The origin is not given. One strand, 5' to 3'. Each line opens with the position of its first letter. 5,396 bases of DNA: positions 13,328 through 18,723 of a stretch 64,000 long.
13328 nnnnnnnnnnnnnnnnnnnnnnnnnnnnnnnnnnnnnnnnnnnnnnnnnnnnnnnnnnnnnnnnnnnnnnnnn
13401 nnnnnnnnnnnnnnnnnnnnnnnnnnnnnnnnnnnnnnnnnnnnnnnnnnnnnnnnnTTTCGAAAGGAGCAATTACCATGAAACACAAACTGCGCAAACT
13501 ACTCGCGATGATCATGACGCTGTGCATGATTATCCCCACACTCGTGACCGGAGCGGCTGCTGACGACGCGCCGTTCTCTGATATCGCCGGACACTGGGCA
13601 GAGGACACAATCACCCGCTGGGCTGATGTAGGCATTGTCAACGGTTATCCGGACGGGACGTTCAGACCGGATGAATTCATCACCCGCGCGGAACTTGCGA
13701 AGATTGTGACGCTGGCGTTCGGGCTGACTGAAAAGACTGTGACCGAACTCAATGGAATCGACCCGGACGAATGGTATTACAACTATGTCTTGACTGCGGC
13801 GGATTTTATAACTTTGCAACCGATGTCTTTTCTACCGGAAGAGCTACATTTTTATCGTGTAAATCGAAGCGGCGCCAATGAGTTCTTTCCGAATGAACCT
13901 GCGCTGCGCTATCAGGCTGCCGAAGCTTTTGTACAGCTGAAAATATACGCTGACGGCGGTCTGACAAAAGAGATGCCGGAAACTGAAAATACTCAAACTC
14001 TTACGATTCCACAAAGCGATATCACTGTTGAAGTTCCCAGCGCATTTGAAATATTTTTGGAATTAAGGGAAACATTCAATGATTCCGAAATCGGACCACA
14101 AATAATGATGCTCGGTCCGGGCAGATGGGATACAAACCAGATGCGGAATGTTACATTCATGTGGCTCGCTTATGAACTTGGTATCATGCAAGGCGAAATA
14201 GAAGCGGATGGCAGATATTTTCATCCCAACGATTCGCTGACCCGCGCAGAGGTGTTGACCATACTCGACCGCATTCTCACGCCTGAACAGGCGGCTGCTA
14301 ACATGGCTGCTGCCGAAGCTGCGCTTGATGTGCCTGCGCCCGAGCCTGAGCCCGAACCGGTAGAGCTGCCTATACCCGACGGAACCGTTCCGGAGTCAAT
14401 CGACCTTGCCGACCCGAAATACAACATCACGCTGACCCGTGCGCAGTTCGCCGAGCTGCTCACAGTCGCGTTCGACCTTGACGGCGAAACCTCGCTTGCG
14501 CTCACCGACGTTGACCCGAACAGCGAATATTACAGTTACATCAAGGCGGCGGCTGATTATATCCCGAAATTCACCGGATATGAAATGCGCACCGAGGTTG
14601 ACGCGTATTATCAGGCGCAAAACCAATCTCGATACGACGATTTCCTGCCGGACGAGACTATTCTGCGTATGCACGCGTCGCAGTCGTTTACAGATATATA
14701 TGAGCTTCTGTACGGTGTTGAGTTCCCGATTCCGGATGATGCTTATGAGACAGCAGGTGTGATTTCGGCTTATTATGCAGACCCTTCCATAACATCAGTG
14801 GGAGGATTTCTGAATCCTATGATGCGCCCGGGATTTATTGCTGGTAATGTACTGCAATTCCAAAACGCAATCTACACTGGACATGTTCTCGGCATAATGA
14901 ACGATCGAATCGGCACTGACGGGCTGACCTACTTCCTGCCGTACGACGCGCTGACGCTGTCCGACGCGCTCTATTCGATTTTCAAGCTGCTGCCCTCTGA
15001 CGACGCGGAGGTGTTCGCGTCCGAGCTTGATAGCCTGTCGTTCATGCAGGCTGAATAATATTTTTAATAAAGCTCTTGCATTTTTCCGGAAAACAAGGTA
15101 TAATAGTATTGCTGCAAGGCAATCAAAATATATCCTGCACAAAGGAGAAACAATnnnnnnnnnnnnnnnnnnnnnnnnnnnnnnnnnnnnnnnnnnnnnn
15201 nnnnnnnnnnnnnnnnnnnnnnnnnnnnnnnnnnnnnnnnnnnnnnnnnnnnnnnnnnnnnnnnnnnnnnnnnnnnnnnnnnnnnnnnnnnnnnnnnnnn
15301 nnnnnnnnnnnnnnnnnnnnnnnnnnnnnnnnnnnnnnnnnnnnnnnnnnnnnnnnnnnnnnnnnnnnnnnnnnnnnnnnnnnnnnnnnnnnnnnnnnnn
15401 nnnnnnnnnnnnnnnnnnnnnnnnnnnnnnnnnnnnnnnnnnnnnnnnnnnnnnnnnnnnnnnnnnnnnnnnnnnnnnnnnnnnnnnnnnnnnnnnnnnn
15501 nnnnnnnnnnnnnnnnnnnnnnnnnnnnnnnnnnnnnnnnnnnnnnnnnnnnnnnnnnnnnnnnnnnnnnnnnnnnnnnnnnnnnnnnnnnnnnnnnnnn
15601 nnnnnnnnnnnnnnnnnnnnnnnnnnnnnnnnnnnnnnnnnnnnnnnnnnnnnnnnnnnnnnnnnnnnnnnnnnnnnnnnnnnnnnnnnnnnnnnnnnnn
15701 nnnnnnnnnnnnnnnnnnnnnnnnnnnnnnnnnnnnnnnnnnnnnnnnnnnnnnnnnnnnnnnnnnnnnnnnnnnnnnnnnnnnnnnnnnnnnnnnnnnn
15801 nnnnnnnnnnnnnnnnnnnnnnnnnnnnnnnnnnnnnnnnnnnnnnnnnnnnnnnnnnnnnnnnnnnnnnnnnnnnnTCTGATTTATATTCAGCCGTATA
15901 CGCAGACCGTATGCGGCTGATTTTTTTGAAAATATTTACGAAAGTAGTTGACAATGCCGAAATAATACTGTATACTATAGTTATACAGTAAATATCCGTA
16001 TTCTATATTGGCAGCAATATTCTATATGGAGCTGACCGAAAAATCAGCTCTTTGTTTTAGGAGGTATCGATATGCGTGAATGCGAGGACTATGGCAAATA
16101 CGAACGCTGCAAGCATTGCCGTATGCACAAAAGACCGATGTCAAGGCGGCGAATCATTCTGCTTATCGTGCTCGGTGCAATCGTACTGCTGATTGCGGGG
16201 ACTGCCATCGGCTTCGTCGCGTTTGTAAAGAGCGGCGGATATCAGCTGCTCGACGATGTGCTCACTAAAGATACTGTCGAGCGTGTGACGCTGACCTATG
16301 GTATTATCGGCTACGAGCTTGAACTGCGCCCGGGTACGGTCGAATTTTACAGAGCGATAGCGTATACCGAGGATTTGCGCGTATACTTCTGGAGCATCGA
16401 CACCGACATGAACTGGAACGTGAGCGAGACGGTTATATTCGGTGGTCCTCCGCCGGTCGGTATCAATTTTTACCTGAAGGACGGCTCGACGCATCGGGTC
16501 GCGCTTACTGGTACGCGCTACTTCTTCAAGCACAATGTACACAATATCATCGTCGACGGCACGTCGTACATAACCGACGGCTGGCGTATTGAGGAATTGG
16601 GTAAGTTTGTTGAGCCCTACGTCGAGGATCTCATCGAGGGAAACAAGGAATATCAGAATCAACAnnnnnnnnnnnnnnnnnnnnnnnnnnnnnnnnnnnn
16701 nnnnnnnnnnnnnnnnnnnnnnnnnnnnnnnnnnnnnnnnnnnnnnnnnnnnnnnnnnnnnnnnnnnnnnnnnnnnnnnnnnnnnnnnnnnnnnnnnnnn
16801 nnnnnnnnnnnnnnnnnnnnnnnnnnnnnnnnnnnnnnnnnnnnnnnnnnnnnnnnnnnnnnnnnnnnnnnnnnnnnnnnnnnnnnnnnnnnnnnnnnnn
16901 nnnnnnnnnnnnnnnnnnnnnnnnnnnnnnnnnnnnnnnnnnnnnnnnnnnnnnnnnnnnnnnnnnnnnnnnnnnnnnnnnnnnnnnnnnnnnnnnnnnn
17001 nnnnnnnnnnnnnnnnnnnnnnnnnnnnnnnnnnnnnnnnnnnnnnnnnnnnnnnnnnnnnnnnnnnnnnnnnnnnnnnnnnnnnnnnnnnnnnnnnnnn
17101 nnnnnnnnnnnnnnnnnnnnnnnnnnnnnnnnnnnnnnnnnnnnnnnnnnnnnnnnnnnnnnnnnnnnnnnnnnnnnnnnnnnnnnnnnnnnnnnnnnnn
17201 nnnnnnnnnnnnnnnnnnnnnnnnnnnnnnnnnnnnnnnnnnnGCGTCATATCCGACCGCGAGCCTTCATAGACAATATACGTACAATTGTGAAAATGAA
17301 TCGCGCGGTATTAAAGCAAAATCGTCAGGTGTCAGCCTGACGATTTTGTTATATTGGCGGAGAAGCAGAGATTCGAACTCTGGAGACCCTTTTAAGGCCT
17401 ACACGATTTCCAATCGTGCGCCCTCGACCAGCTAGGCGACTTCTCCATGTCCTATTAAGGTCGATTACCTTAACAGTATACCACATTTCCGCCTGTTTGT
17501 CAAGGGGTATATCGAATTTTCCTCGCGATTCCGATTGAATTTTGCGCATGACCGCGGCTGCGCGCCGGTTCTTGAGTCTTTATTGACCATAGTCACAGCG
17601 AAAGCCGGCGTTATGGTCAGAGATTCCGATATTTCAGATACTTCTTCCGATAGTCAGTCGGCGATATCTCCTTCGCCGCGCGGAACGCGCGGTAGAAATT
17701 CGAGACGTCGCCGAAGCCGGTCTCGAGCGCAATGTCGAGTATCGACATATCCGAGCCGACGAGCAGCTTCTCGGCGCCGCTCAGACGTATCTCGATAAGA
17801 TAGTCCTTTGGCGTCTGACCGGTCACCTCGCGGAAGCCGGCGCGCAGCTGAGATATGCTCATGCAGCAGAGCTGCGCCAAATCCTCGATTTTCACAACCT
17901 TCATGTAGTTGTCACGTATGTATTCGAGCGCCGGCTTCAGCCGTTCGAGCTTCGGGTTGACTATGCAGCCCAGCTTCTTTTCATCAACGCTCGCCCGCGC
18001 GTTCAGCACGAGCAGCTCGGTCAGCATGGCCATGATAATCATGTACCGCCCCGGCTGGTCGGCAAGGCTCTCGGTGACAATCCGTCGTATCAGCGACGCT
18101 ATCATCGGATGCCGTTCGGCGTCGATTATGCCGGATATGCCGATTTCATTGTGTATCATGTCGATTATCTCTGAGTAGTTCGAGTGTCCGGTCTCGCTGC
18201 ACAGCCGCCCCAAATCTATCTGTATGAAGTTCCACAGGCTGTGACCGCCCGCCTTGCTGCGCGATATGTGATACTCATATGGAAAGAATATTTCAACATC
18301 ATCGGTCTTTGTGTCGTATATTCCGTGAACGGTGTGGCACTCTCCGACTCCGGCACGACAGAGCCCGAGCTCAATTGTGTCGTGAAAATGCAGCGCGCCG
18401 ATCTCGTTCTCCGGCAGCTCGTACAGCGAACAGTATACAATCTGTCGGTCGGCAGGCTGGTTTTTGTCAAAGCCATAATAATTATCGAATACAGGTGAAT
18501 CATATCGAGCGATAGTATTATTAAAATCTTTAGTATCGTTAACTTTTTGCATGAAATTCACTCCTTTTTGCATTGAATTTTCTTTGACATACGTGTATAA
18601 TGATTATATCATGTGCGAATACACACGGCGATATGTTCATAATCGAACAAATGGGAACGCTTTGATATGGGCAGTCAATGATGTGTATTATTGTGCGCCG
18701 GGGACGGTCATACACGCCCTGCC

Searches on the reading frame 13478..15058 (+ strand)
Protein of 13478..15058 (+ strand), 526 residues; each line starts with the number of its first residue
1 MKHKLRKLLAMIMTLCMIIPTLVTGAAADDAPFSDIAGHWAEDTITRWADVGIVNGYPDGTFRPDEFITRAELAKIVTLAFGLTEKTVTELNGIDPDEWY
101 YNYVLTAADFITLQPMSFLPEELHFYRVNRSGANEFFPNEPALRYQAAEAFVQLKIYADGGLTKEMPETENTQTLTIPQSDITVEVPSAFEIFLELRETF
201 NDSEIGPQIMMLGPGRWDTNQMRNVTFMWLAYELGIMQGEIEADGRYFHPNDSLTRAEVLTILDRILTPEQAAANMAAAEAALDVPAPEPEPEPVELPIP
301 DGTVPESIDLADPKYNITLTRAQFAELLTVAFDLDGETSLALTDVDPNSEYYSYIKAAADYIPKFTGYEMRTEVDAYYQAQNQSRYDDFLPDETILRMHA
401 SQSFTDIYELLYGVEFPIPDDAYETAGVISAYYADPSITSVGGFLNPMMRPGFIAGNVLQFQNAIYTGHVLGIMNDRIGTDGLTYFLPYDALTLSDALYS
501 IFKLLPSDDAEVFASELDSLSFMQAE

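Call 8: search_protein_families(library=pfam, proteins=[window:13478-15058:+])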
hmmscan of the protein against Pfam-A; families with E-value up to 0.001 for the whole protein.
window:13478-15058:+ (526 aa): 1 family
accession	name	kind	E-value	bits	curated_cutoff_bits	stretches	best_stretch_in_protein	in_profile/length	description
PF00395.25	SLH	-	2.8e-18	66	20.8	1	32-74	1-44/44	S-layer homology domain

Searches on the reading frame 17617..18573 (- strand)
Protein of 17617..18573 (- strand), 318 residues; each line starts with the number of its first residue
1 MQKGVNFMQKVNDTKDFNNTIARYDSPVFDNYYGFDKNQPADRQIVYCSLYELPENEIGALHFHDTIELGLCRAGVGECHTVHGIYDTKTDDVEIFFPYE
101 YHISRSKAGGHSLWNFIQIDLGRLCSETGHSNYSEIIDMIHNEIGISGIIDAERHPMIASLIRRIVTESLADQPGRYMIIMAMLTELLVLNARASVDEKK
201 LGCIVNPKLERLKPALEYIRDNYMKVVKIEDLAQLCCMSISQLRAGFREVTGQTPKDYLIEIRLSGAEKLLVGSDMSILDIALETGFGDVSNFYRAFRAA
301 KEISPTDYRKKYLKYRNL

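Call 8: search_protein_families(library=pfam, proteins=[window:17617-18573:-])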
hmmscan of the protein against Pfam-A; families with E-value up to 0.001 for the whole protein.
window:17617-18573:- (318 aa): 3 families
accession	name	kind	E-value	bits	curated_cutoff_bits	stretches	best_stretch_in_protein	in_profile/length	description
PF12833.13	HTH_18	-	8.6e-23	80.9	33.6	1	232-310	1-79/80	Helix-turn-helix domain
PF00165.29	HTH_AraC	-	9.1e-19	67.6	26.6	2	274-310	7-42/42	Bacterial regulatory helix-turn-helix proteins, AraC family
PF02311.25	AraC_binding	-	8.1e-05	22.8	21.1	1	56-187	14-134/135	AraC-like ligand binding domain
